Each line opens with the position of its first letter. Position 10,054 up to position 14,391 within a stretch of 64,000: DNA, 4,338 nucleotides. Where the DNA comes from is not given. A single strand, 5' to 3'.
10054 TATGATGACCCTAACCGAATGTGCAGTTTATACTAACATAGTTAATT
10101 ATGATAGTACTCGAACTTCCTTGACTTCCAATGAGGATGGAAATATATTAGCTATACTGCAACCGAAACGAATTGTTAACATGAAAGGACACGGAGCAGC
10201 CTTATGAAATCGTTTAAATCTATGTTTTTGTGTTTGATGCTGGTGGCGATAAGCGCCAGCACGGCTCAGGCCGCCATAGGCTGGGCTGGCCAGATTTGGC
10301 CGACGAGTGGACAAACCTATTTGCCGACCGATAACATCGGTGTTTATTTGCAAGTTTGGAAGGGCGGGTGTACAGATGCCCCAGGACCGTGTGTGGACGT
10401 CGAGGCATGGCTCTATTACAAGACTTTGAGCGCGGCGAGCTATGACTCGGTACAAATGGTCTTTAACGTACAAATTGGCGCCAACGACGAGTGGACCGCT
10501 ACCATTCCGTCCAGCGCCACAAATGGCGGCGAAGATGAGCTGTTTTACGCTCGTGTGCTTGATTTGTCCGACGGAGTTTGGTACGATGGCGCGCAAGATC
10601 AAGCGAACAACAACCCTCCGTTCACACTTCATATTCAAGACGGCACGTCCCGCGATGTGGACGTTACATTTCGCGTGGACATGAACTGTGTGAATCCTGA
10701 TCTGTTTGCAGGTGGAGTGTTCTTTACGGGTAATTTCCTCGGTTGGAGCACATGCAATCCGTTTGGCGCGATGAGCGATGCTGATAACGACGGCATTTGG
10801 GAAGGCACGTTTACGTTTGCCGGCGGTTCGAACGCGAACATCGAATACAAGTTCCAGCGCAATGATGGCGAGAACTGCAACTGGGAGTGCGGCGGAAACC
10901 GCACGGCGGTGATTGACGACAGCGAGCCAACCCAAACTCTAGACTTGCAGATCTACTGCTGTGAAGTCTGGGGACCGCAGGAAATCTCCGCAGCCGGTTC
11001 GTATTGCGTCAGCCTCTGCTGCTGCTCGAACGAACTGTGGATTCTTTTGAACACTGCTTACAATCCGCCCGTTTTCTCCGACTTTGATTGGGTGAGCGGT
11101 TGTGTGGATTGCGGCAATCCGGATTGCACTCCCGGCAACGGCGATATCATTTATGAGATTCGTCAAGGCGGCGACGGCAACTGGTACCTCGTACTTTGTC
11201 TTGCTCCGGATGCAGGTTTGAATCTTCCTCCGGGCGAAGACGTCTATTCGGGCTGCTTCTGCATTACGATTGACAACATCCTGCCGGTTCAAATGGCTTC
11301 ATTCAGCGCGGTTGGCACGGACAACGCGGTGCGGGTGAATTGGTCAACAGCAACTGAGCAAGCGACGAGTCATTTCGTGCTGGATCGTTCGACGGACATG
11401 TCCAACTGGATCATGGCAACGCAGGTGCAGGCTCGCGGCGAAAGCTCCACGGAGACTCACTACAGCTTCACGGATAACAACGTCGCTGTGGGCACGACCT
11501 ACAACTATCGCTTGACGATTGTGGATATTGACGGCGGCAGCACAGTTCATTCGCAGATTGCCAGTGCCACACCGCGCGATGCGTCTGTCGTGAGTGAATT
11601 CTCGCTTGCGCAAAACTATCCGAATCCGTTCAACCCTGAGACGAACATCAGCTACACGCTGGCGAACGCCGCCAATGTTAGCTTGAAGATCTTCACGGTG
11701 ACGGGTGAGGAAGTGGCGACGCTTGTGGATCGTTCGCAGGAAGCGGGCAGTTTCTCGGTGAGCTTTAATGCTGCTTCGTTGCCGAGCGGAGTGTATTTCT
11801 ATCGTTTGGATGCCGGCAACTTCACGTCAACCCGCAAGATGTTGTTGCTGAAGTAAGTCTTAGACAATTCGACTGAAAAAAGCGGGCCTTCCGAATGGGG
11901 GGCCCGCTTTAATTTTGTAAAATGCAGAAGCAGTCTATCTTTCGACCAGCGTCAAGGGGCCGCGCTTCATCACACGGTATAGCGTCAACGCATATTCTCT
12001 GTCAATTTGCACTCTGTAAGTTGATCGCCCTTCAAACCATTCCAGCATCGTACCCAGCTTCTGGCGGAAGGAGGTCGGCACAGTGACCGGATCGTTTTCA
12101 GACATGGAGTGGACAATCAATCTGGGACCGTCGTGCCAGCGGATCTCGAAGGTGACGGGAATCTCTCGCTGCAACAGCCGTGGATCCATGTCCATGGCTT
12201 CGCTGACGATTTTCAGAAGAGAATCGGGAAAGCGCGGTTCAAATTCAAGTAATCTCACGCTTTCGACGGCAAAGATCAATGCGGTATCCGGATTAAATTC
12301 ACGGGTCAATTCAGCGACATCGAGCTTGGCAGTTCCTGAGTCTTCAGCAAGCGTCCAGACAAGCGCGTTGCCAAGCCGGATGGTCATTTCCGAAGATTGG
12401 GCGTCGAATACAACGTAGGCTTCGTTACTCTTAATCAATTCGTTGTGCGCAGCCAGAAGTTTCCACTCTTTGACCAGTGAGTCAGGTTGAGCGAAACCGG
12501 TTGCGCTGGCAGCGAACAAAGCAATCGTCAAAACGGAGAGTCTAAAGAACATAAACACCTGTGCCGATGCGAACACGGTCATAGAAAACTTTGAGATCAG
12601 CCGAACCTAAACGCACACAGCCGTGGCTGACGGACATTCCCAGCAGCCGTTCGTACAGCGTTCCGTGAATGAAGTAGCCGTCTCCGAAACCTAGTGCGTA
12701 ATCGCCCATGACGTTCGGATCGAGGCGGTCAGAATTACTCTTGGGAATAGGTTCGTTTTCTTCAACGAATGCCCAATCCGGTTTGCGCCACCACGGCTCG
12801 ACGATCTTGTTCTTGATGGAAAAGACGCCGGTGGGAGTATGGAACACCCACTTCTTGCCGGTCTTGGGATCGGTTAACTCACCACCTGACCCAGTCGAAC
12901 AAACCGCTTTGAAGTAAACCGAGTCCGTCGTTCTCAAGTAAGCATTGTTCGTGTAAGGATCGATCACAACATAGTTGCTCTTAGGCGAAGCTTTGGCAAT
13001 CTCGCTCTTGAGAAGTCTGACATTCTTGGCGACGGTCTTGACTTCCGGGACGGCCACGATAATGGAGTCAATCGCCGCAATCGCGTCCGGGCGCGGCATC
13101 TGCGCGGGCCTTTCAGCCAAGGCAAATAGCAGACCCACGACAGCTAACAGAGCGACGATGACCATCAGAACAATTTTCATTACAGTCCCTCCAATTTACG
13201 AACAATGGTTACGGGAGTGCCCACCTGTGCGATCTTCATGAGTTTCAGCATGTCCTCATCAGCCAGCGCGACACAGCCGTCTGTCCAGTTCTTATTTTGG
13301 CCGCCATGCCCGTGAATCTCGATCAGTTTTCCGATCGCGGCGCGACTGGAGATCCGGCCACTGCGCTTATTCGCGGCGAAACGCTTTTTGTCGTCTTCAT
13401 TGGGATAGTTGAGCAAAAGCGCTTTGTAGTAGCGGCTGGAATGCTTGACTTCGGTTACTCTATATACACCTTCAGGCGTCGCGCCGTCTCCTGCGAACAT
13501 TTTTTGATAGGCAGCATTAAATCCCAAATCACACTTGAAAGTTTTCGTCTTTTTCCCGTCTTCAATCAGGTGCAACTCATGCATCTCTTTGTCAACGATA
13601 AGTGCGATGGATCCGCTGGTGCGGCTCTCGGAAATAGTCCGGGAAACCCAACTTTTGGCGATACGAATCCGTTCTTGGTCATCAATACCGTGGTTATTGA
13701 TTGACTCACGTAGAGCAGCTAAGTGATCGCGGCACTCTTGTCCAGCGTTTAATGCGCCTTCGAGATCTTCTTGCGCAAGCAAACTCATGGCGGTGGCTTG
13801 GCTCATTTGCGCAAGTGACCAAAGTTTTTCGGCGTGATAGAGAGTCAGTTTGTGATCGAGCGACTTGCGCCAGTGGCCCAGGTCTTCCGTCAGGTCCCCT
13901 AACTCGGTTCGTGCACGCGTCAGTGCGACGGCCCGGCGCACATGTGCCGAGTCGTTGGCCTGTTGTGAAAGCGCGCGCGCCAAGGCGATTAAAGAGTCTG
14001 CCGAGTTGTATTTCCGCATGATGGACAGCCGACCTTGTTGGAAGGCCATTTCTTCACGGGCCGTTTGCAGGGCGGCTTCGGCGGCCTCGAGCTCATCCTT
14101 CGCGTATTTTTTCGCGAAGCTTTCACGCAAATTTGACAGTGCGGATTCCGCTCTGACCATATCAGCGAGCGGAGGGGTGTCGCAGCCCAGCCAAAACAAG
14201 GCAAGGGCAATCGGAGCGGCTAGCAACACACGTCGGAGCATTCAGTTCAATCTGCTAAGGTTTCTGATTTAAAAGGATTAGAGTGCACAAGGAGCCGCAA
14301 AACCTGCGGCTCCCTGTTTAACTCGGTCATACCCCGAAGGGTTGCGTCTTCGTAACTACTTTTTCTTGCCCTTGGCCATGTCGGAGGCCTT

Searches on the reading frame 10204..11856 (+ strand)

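Call 6: search_protein_families(library=pfam, proteins=[window:10204-11856:+])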
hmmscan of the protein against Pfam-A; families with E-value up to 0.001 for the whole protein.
window:10204-11856:+ (550 aa): 2 families
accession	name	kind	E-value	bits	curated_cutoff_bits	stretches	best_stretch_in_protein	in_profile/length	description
PF18962.6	Por_Secre_tail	-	2.6e-11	44.1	27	1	472-546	2-73/75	Secretion system C-terminal sorting domain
PF00686.25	CBM_20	-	5.3e-06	26.6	23.3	0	191-240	42-90/97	Starch binding domain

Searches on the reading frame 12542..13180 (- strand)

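Call 46: search_protein_families(library=pfam, proteins=[window:12542-13180:-])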
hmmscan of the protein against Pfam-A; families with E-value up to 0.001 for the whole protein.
window:12542-13180:- (212 aa): 1 family
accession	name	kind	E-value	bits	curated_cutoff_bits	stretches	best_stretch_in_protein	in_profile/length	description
PF03734.19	YkuD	-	2.4e-20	74.1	23.4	1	69-211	2-146/146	L,D-transpeptidase catalytic domain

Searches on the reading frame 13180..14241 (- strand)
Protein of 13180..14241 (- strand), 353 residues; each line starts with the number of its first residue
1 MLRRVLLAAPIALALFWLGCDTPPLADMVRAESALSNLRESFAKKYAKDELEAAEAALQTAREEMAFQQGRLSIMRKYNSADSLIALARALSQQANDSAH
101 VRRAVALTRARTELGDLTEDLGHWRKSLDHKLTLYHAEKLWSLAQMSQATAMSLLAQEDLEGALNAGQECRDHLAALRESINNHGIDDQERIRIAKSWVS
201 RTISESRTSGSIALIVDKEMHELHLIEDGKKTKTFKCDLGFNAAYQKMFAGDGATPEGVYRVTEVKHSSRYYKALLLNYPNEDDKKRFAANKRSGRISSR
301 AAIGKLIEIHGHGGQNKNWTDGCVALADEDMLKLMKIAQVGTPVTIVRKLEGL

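Call 46: search_protein_families(library=pfam, proteins=[window:13180-14241:-])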
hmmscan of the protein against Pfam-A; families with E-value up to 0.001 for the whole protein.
window:13180-14241:- (353 aa): 1 family
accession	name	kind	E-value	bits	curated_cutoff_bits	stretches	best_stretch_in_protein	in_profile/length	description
PF03734.19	YkuD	-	1.2e-17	65.3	23.4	1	213-346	3-146/146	L,D-transpeptidase catalytic domain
